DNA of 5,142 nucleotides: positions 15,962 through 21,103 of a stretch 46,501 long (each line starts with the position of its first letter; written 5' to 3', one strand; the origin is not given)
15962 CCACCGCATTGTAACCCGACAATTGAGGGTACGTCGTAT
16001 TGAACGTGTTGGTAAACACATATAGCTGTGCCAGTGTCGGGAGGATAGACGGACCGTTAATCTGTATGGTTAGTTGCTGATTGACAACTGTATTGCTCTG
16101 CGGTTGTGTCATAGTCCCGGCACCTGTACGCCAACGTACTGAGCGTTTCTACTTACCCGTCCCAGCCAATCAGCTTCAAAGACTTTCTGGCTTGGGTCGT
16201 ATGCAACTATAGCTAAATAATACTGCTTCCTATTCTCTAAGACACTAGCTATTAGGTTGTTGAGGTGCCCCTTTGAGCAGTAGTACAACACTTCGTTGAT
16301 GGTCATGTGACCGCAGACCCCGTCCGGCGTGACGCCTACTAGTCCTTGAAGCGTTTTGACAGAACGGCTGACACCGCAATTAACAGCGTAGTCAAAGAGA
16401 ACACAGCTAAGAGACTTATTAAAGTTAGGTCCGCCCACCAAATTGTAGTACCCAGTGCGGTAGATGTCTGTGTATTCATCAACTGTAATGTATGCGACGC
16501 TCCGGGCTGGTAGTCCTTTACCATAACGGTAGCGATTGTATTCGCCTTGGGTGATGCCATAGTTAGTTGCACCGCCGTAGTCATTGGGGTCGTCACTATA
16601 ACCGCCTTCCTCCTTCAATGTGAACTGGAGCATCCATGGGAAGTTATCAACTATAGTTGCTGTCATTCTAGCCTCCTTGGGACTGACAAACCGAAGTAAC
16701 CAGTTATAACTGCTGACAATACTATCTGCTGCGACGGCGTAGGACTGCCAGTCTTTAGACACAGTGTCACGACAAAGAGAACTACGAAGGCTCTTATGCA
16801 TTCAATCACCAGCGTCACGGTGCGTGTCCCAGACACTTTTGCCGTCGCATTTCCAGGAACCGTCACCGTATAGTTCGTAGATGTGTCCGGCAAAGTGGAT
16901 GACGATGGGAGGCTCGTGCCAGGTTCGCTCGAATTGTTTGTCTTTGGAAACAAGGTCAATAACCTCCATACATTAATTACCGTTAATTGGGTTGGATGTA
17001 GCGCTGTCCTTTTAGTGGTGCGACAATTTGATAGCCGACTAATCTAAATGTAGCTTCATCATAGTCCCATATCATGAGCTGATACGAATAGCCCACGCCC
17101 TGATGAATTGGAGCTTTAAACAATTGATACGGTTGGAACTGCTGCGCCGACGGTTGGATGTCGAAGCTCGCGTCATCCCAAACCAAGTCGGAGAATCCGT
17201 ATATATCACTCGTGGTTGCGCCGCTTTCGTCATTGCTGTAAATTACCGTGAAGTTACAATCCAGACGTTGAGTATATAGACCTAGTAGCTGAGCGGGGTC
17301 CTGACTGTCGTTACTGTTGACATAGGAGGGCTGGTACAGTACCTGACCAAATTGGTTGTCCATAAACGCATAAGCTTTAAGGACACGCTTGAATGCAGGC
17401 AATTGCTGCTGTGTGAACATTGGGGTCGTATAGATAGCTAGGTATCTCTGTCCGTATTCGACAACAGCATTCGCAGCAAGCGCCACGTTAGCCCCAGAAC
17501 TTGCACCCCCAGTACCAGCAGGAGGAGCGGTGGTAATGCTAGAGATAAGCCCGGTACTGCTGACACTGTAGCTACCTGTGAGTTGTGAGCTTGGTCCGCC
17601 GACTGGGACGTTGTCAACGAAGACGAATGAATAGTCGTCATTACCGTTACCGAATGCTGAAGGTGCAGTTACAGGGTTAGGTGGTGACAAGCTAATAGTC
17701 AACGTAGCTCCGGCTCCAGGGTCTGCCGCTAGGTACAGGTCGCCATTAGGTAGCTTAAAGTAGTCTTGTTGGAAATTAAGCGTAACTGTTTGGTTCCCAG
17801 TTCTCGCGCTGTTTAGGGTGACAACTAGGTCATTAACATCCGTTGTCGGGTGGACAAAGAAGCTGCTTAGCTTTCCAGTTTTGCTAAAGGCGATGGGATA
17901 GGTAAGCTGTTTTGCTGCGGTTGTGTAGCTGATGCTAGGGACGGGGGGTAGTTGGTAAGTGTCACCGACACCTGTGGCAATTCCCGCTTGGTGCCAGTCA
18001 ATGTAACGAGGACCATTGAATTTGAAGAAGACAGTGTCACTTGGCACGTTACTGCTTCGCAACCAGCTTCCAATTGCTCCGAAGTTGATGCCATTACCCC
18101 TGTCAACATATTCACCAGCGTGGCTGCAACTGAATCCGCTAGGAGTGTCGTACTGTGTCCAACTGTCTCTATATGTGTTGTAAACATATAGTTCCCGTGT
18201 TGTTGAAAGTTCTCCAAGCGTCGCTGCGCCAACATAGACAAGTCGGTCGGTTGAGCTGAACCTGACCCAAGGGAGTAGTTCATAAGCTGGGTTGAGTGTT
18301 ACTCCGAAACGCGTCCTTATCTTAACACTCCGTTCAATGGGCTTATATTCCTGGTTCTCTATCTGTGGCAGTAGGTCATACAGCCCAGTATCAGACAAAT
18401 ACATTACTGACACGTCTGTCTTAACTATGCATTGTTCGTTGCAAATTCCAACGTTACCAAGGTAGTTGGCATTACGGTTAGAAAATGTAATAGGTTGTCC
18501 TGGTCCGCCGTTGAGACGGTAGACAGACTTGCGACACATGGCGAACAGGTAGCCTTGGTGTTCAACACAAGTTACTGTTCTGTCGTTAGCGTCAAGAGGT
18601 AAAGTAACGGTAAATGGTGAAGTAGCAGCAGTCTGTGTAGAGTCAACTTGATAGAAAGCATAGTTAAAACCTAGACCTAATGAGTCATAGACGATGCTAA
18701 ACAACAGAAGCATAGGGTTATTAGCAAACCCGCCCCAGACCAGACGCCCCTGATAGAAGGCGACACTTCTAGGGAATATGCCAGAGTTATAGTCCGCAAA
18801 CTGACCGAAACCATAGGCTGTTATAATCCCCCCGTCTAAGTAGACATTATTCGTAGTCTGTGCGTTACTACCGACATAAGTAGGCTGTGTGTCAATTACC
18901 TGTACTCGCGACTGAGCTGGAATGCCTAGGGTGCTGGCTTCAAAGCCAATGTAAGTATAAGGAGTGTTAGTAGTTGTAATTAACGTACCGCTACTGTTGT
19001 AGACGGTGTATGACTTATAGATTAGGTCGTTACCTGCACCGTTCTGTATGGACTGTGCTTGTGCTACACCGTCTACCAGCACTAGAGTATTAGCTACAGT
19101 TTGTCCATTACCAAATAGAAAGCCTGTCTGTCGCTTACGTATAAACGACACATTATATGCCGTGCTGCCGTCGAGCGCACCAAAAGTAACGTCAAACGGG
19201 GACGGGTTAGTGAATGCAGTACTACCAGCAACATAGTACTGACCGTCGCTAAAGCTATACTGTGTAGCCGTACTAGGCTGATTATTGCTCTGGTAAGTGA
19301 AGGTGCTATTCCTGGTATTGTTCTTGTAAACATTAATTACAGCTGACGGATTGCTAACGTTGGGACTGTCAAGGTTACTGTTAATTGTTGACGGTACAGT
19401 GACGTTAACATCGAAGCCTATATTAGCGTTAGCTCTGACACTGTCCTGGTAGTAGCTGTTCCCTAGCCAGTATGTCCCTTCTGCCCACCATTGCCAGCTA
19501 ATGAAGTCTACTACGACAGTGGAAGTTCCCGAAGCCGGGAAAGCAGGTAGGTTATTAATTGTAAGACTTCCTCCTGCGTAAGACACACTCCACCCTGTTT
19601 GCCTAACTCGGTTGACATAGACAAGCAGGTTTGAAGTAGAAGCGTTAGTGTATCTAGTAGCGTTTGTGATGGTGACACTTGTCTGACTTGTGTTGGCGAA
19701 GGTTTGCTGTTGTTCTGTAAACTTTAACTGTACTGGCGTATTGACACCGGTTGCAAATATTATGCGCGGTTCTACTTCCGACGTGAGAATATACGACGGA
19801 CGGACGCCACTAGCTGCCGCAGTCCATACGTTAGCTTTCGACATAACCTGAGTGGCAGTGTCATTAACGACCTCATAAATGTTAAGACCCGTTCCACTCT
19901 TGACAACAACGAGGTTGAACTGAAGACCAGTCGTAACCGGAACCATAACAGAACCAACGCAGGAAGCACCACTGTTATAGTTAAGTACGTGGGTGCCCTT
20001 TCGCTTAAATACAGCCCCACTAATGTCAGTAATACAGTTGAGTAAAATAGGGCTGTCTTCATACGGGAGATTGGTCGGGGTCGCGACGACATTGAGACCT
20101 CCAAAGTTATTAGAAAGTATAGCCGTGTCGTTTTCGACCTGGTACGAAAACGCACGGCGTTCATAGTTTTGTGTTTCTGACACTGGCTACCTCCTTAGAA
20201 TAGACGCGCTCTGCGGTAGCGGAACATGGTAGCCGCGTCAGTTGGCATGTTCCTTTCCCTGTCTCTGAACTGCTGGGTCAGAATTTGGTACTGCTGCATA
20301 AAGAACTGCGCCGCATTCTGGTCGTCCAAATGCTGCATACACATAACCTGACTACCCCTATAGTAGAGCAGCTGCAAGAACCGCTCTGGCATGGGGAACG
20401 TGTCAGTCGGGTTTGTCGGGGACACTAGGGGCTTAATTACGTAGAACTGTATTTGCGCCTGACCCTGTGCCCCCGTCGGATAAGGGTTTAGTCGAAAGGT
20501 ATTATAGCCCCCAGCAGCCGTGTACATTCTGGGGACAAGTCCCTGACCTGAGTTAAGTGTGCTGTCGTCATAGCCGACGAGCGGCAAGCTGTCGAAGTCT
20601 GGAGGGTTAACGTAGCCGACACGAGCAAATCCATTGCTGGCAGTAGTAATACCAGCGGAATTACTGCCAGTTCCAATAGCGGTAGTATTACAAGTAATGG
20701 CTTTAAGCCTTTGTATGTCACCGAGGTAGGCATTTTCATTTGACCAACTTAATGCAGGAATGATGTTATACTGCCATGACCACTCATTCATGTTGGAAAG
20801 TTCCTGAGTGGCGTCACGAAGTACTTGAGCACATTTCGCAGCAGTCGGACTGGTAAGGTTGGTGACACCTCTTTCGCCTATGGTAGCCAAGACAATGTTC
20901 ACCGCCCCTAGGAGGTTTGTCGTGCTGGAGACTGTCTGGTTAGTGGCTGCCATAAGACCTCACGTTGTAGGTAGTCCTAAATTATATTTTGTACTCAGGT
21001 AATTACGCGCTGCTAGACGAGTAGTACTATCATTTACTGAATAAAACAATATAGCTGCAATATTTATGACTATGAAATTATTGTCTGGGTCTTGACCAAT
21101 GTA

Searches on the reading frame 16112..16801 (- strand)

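Call 84: search_protein_families(library=pfam, proteins=[window:16112-16801:-], max_evalue=0.001)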
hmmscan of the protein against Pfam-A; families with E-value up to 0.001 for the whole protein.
window:16112-16801:- (230 aa): 2 families
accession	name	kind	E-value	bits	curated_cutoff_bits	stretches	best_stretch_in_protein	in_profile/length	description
PF05838.17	Glyco_hydro_108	-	2.4e-22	79.7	21.2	1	59-143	2-85/85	Glycosyl hydrolase 108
PF09374.15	PG_binding_3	-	0.00012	22.6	24.6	1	147-215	2-74/76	Predicted Peptidoglycan domain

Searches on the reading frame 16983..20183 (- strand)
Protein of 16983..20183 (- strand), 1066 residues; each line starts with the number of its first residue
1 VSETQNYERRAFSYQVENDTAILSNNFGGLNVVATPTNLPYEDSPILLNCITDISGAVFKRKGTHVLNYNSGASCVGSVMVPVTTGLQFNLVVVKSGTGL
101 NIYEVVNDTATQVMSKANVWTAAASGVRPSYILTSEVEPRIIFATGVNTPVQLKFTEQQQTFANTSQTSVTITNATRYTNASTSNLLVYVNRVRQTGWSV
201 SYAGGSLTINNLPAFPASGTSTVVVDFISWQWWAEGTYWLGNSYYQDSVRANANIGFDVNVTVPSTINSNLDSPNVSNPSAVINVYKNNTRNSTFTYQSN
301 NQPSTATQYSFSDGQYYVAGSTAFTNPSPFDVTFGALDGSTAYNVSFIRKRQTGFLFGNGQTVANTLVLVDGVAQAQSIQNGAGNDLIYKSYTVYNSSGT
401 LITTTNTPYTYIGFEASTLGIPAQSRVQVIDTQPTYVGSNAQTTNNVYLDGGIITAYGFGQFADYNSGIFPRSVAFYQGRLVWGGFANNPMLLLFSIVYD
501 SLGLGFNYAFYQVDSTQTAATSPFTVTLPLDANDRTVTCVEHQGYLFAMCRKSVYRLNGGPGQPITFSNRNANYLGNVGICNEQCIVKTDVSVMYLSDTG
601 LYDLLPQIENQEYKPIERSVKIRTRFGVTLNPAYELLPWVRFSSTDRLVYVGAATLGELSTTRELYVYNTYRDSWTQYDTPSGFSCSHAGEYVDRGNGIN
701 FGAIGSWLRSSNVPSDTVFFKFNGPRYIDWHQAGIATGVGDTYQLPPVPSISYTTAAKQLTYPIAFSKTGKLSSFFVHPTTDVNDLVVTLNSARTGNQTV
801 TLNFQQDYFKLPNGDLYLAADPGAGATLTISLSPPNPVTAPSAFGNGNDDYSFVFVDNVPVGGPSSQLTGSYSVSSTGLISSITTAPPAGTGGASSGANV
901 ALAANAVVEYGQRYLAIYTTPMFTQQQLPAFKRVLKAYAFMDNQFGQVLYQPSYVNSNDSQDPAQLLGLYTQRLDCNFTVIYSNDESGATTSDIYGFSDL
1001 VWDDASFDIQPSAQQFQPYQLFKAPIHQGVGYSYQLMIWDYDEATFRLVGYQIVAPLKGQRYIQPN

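Call 6: search_protein_families(library=phrogs, proteins=[window:16983-20183:-], max_evalue=0.001)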
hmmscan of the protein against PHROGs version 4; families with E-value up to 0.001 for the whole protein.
window:16983-20183:- (1066 aa): 1 family
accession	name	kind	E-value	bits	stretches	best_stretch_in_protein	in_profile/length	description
phrog_21185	-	tail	4.4e-250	833.8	1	4-1064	2-1036/1038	tail protein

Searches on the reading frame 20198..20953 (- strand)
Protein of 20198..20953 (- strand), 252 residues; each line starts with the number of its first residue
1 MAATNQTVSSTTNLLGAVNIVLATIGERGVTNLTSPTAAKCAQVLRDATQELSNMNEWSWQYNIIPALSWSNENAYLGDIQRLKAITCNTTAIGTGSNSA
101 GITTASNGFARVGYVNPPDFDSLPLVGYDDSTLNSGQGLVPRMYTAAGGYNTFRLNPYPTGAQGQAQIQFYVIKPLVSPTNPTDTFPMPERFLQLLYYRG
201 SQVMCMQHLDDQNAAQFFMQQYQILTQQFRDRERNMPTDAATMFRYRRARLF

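Call 84: search_protein_families(library=pfam, proteins=[window:20198-20953:-], max_evalue=0.001)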
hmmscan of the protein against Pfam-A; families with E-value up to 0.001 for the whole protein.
window:20198-20953:- (252 aa): 2 families
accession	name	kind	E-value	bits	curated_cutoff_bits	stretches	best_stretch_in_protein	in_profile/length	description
PF24175.2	SU10_adaptor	-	8.8e-10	39.8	27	1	102-236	69-188/194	SU10 adaptor protein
PF17212.9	Tube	-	1.2e-05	25.8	22.3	1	15-64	1-50/169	Tail tubular protein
